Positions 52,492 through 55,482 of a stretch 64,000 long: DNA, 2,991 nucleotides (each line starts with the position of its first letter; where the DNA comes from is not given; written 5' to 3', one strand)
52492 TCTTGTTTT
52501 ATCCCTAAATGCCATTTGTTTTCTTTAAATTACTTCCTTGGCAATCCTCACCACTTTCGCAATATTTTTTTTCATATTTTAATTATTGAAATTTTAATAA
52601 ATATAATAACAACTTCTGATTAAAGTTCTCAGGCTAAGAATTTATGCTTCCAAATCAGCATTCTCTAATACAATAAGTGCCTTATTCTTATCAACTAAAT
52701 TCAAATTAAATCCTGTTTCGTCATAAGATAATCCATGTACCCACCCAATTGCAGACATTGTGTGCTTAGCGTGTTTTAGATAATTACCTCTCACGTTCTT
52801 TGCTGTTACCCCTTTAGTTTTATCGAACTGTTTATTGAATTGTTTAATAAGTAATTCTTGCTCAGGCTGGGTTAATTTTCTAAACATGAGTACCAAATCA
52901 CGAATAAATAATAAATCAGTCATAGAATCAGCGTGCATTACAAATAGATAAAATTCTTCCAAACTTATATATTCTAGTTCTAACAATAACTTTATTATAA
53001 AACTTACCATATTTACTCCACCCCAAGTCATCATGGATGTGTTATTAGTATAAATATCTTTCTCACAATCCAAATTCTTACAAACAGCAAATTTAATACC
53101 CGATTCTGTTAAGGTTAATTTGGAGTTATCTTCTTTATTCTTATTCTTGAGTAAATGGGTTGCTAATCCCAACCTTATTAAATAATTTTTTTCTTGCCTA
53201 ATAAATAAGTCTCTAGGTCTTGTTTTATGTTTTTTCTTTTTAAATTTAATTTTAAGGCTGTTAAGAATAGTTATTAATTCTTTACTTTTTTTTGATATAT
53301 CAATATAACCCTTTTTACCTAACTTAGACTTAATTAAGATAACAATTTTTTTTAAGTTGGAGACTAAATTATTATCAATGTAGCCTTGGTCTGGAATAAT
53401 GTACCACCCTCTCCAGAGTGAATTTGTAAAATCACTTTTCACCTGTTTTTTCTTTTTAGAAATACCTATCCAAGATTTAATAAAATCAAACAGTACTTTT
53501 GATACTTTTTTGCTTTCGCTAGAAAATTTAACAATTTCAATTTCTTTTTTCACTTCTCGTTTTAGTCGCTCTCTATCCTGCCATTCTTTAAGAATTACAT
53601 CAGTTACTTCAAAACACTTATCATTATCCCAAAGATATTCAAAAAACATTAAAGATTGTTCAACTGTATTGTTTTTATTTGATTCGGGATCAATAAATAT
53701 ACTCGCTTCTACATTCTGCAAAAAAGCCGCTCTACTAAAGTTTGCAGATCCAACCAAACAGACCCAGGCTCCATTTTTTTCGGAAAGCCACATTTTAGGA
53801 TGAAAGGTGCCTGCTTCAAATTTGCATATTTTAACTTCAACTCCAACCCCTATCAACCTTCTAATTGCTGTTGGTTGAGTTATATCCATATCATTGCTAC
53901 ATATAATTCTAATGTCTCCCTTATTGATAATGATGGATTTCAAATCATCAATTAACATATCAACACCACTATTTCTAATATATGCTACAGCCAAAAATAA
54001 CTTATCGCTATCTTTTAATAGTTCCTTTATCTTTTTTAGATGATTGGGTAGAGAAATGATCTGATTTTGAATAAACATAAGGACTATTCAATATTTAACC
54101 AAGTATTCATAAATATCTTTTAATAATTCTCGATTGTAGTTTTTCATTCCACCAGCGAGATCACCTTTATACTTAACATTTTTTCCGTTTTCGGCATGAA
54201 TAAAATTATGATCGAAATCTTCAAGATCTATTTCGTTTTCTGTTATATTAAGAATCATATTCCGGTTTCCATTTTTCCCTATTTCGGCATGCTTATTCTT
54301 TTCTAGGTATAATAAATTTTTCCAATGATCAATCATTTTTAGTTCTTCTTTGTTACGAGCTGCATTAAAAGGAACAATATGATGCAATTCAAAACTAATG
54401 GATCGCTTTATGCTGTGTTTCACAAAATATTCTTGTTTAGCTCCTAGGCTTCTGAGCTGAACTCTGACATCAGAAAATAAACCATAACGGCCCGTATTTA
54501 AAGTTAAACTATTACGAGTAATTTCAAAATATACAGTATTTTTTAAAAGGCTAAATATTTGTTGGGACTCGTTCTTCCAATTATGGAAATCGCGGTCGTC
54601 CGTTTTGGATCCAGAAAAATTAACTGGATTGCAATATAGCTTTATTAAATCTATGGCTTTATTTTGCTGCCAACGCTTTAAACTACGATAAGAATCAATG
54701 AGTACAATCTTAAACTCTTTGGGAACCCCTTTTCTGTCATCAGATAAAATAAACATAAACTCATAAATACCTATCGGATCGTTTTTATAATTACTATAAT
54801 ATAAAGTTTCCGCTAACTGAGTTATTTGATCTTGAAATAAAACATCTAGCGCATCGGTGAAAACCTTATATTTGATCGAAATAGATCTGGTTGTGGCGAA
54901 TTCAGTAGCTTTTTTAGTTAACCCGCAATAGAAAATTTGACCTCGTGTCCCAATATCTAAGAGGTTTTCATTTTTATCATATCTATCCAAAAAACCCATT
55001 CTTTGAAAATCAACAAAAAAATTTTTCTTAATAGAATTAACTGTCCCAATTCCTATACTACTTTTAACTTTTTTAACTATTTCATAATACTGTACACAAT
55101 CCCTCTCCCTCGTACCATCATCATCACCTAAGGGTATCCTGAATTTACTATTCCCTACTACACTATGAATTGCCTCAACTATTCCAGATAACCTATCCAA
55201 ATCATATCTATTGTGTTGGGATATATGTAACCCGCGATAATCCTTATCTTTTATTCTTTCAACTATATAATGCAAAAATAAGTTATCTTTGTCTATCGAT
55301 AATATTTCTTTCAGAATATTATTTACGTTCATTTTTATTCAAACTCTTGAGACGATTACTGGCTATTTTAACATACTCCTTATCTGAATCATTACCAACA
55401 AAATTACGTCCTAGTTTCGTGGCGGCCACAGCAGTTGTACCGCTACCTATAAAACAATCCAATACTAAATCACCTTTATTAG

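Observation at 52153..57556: Six-gene co-directional operon combining two beta-class MTases with three different nuclease types (HNH-like, PLD, HNH) and an unknown 207-aa protein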

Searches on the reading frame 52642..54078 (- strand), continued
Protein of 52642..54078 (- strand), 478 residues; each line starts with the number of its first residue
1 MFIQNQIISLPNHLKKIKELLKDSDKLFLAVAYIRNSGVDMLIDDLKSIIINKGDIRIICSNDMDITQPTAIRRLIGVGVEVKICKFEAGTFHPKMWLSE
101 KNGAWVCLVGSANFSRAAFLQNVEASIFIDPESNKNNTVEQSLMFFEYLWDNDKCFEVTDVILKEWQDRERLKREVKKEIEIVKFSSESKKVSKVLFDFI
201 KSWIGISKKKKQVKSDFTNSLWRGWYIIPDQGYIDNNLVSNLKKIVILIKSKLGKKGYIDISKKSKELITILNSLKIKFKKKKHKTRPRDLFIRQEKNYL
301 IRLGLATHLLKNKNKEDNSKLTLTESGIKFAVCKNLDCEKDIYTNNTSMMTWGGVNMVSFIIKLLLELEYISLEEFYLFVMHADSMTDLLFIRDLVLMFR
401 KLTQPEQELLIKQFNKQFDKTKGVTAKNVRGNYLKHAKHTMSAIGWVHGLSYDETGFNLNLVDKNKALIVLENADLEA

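Call 21: find_encoding_contigs(protein=P0068, flank=6000, max_places=2)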
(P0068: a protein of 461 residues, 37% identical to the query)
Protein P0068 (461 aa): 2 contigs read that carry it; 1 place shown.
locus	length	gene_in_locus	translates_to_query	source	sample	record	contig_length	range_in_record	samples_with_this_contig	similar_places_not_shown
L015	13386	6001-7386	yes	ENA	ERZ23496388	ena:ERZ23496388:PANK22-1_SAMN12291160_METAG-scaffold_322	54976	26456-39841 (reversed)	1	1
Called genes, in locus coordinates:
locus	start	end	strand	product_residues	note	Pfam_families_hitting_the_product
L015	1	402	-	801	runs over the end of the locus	-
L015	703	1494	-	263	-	PF00106:adh_short, PF08659:KR, PF13561:adh_short_C2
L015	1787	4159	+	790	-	PF07715:Plug, PF00593:TonB_dep_Rec_b-barrel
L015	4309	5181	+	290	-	PF01555:N6_N4_Mtase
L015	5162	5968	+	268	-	PF01555:N6_N4_Mtase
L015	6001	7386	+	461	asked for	PF09565:RE_NgoFVII (weak), PF13091:PLDc_2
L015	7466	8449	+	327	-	PF01555:N6_N4_Mtase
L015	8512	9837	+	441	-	PF20510:HgmA_N, PF04209:HgmA_C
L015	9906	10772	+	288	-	PF00633:HHH (faint), PF00565:SNase, PF14716:HHH_8 (faint), PF06514:PsbU (faint), PF12836:HHH_3, PF14520:HHH_5 (faint)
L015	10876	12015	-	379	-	PF00089:Trypsin, PF13365:Trypsin_2, PF00595:PDZ, PF13180:PDZ_2, PF17820:PDZ_6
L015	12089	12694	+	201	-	PF10399:UCR_Fe-S_N, PF00355:Rieske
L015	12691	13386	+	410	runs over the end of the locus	PF00033:Cytochrome_B, PF13631:Cytochrom_B_N_2, PF00032:Cytochrom_B_C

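Call 51: predict_structure(alignment_id=A3)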
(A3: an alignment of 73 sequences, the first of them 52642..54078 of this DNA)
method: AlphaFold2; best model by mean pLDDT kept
length: 478 residues; sequences in the alignment: 73
mean_pLDDT: 90.7   pTM: 0.86
mean pLDDT of the five models: 90.7, 90.6, 90.5, 89.1, 88.9
residues with pLDDT >= 90: 345; 70-90: 113; 50-70: 9; < 50: 11
segments of 3 or more residues with pLDDT < 50: 208-215
pLDDT, mean of each block of 10 residues (from residue 1): 94 95 96 97 98 97 88 97 85 92 94 92 94 93 95 89 86 89 93 95 67 48 79 93 96 92 90 81 83 92 93 84 97 98 94 88 98 97 91 97 97 94 88 93 98 97 97 74
secondary structure, 60 per line:
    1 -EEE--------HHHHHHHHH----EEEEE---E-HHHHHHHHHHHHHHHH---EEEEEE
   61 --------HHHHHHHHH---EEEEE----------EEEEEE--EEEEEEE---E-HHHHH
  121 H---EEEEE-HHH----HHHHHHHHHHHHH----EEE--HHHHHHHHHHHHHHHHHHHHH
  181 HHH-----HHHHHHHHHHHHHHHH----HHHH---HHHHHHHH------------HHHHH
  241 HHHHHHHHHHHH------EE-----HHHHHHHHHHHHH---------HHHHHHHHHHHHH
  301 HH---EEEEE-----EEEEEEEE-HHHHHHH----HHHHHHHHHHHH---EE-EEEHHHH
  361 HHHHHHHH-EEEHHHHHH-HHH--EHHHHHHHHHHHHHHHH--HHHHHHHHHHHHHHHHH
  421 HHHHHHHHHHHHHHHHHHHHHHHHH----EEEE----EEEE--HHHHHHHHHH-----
elements in order: E2-4 H13-21 E26-30 H36-51 E55-60 H69-77 E81-85 E96-101 E104-110 H116-121 E125-129 H138-150 E155-157 H160-183 H189-204 H209-212 H216-223 H236-252 H266-278 H288-302 E306-310 E316-323 H325-331 H336-347 E354-356 H357-368 E370-372 H373-378 H386-401 H404-445 E450-453 E458-461 H464-473

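Call 57: search_protein_families(library=pfam, proteins=[L011:3790-4086:+, L014:8204-10852:+], max_evalue=0.01)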
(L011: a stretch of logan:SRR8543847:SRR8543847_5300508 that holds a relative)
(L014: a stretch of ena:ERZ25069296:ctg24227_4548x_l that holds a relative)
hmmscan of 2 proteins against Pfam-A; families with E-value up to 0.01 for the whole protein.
L011:3790-4086:+ (98 aa): 0 families

L014:8204-10852:+ (882 aa): 3 families
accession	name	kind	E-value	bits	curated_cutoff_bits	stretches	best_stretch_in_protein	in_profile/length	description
PF01411.24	tRNA-synt_2c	-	7e-214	711.9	30.3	1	5-562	1-548/552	tRNA synthetases class II (A)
PF07973.19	tRNA_SAD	-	8.4e-20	70.9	24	1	663-706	1-44/44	Threonyl and Alanyl tRNA synthetase second additional domain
PF02272.25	DHHA1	-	6.5e-11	43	25.9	1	779-881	2-102/102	DHHA1 domain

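Call 65: search_dna_similar(query=window:52642-54078:-, collection=plasmids, mode=protein, max_evalue=1e-10, max_rows=15)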
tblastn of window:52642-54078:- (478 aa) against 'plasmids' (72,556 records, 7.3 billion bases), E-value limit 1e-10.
No match.

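Call 77: search_protein_families(library=phrogs, proteins=[window:52642-54078:-], max_evalue=0.001)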
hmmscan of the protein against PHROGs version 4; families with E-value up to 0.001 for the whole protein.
window:52642-54078:- (478 aa): 1 family
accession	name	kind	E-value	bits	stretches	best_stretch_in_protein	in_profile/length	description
phrog_28026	-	unknown function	7.8e-05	22.8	1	85-198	82-196/455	-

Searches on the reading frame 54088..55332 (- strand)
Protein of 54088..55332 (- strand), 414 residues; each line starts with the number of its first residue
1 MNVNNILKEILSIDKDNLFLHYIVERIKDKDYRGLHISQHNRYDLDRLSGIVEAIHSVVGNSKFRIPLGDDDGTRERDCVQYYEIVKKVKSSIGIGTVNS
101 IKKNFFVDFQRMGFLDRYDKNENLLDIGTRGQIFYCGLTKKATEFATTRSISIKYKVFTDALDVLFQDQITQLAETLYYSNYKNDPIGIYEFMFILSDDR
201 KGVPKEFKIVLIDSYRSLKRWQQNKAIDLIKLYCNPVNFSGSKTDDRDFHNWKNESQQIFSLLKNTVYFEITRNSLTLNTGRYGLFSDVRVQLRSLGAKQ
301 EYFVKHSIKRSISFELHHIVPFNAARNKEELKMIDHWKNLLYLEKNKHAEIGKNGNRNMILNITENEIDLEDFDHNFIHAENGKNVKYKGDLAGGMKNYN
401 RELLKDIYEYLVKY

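Call 3: search_protein_families(library=pfam, proteins=[window:54088-55332:-], max_evalue=0.1)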
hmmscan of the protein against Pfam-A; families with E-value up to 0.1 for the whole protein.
window:54088-55332:- (414 aa): 1 family
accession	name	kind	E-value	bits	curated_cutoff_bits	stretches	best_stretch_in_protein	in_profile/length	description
PF14412.12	AHH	-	0.089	13.2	22.3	0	308-357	11-68/111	A nuclease family of the HNH/ENDO VII superfamily with conserved AHH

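Call 4: search_protein_families(library=padloc, proteins=[window:54088-55332:-], max_evalue=0.1)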
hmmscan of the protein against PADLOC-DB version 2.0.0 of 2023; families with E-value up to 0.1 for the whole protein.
window:54088-55332:- (414 aa): 1 family
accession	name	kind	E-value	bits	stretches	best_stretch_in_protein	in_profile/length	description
PDLC03506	REase_II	-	2.6e-79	265.3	1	10-405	5-412/416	Type II restriction enzyme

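Call 5: search_protein_families(library=ncbifam, proteins=[window:54088-55332:-], max_evalue=0.1)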
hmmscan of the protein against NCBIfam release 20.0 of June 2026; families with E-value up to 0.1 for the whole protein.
window:54088-55332:- (414 aa): 1 family
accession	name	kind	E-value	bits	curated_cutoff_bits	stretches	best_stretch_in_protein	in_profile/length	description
NF004935.0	PRK06288.1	equivalog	0.019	14.6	343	1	71-121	31-81/270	RNA polymerase sigma factor WhiG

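Call 6: search_solved_structures(query=window:54088-55332:-, max_evalue=1, show_alignments=1)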
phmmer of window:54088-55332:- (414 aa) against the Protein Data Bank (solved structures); distinct sequences matched with E-value up to 1: 1.
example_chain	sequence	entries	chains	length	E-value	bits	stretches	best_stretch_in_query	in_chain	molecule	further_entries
1nwb_A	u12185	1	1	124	0.0074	18.6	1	60-139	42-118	Hypothetical protein AQ_1857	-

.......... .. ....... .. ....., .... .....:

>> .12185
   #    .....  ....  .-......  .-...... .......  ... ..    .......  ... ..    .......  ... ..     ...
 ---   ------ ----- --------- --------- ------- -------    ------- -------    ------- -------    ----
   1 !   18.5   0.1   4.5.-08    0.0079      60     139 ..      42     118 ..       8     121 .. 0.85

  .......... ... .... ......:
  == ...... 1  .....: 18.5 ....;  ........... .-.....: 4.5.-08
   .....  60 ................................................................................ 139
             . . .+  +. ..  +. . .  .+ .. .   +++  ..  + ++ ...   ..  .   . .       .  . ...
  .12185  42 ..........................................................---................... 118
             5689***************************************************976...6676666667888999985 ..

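Call 77: search_protein_families(library=phrogs, proteins=[window:54088-55332:-], max_evalue=0.001)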
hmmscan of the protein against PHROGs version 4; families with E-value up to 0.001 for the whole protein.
window:54088-55332:- (414 aa): 0 families
